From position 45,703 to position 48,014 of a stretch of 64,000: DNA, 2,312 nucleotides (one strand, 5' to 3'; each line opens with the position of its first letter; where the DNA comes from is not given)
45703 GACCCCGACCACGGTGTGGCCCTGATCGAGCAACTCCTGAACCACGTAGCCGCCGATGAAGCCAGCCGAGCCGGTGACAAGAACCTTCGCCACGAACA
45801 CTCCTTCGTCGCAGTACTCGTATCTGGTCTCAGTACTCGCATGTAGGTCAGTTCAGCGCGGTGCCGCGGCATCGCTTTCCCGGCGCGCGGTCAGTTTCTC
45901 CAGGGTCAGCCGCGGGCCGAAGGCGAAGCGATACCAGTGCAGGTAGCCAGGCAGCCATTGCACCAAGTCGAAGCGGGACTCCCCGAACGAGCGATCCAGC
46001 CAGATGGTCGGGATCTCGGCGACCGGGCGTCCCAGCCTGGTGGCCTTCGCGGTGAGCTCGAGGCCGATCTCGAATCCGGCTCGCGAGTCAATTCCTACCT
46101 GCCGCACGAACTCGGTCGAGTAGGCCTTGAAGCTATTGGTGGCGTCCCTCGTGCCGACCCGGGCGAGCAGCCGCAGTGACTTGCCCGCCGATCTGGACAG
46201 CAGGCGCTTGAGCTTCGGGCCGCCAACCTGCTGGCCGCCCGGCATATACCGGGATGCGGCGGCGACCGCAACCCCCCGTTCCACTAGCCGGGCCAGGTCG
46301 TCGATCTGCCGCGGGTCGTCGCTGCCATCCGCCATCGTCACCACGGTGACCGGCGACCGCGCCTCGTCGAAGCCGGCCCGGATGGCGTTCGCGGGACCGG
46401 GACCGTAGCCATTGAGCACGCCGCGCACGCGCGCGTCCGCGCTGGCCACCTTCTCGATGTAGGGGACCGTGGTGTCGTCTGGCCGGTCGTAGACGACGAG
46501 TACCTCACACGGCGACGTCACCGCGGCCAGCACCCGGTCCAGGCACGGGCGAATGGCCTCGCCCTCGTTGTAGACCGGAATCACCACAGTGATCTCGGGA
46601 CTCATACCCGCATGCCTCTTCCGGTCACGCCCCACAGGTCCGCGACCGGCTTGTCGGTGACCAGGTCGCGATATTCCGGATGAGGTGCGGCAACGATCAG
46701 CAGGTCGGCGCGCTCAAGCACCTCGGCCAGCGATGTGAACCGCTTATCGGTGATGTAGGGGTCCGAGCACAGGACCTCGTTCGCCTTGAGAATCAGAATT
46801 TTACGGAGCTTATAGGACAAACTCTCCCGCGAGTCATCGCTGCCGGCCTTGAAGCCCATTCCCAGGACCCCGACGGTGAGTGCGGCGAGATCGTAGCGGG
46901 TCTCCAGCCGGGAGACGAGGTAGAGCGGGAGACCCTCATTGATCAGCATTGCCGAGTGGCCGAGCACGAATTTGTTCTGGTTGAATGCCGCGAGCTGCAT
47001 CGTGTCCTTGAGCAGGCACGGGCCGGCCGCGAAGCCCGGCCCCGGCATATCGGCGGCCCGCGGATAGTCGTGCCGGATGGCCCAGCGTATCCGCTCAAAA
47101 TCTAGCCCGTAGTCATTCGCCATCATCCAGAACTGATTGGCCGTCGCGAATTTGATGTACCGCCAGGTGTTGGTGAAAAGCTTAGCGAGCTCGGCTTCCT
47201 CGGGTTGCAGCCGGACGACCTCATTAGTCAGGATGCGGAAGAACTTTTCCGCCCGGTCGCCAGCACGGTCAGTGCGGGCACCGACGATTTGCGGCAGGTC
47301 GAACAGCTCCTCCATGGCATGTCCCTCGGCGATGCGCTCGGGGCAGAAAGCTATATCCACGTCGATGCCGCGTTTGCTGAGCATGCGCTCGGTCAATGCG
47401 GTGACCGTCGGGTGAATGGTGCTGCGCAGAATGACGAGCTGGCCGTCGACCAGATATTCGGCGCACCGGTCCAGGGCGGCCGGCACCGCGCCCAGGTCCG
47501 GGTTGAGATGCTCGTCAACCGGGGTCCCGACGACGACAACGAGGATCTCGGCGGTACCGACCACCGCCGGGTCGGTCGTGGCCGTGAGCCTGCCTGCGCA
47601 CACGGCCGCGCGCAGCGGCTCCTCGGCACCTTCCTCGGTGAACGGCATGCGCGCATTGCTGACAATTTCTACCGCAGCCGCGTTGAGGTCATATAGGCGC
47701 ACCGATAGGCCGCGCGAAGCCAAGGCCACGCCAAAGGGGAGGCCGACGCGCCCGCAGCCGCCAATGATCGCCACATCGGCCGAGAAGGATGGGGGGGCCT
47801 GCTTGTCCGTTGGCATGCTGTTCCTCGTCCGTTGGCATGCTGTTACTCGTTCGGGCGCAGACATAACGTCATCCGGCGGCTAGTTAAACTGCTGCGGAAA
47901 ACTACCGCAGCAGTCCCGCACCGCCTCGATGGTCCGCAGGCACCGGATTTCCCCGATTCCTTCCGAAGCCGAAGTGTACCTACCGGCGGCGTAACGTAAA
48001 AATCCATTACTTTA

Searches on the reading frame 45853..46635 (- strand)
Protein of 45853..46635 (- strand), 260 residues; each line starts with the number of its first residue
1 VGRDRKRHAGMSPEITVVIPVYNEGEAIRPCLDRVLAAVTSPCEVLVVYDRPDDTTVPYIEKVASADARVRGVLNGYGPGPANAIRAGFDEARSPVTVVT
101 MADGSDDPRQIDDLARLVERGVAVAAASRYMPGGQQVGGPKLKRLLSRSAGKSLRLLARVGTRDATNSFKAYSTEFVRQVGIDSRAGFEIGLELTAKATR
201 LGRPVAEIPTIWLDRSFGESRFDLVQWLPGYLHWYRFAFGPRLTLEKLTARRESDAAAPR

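Call 44: search_protein_families(library=ncbifam, proteins=[window:45853-46635:-], max_evalue=0.00001)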
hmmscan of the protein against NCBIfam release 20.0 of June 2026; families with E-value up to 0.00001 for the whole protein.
window:45853-46635:- (260 aa): 9 families
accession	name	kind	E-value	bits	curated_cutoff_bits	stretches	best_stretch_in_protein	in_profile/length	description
NF041391.1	DPhHxTase_Halo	equivalog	4.8e-11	42.1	375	1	21-224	3-194/213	dolichyl-phosphate hexose transferase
TIGR04182.1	glyco_TIGR04182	equivalog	5.3e-11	42.4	325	1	14-216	1-194/293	S-layer glycoprotein N-glycosyltransferase AglJ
NF007986.1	PRK10714.1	equivalog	1.3e-10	40.8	529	1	14-226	7-214/316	undecaprenyl-phosphate 4-deoxy-4-formamido-L-arabinose transferase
TIGR03937.1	PgaC_IcaA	equivalog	2.2e-09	36.8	422.3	1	8-104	40-136/407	poly-beta-1,6-N-acetyl-D-glucosamine synthase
NF047588.1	GlcsyltransPgfSStrep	equivalog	2.3e-08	33.6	500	1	15-137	3-129/308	glycosyltransferase PgfS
NF058614.1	PPMAGASynPpgS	equivalog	2.8e-07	30.2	370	1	16-206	3-190/226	polyprenyl-phospho-N-acetylgalactosaminyl synthase PpgS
NF047683.1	TeichurnBiosyTuaG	equivalog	2.4e-06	27.4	400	1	11-116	4-106/252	teichuronic acid biosynthesis protein TuaG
TIGR04283.1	glyco_like_mftF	equivalog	2.6e-06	27.2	182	1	15-118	1-97/221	TIGR04283 family arsenosugar biosynthesis glycosyltransferase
TIGR03965.1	mycofact_glyco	equivalog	3.5e-06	26.1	280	1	12-127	73-189/467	mycofactocin biosynthesis glycosyltransferase MftF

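Call 46: search_solved_structures(query=window:45853-46635:-, max_evalue=1e-10)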
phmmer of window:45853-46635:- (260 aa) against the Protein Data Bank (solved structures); distinct sequences matched with E-value up to 1e-10: 1.
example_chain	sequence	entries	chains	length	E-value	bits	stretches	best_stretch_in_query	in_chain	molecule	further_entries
5mlz_A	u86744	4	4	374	7.7e-15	58.5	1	12-224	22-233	Dolichol monophosphate mannose synthase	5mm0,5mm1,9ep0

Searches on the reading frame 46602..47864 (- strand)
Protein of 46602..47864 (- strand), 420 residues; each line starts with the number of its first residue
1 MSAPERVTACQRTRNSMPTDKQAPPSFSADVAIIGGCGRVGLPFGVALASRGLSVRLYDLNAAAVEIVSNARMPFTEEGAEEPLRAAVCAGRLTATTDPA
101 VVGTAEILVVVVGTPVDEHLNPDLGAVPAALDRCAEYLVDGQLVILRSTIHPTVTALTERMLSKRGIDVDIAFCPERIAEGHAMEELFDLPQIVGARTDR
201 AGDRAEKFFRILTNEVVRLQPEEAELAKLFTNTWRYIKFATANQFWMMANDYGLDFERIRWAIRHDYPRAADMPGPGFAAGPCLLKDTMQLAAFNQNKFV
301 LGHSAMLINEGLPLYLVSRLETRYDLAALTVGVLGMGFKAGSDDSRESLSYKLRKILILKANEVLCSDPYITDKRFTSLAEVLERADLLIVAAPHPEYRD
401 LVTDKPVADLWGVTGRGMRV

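Call 44: search_protein_families(library=ncbifam, proteins=[window:46602-47864:-], max_evalue=0.00001)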
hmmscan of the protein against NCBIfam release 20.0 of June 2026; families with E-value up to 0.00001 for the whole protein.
window:46602-47864:- (420 aa): 7 families
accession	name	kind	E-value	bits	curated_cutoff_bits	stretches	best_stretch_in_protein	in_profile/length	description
TIGR03026.1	NDP-sugDHase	subfamily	7.3e-75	252.3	189.8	1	31-402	3-395/413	nucleotide sugar dehydrogenase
NF040825.1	UDPMaNacDH_Arch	equivalog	2.7e-53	181.3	750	1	31-403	3-382/418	UDP-N-acetyl-D-mannosamine dehydrogenase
NF008286.0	PRK11064.1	equivalog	1.3e-43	149.1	459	1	30-405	5-406/420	UDP-N-acetyl-D-mannosamine dehydrogenase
NF041297.1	UDPGDh_AglM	equivalog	8.2e-35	120.5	670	1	31-379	3-367/429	UDP-glucose 6-dehydrogenase AglM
NF047673.2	TeichurnBiosyTuaD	equivalog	1.1e-28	100.5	700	1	31-374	4-356/439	UDP-glucose 6-dehydrogenase TuaD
NF011631.0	PRK15057.1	equivalog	6.9e-12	45.2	757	1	34-378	5-346/388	UDP-glucose 6-dehydrogenase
NF011729.0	PRK15182.1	equivalog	6.4e-11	41.7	592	1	31-292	9-270/425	Vi polysaccharide biosynthesis UDP-N-acetylglucosamine C-6 dehydrogenase TviB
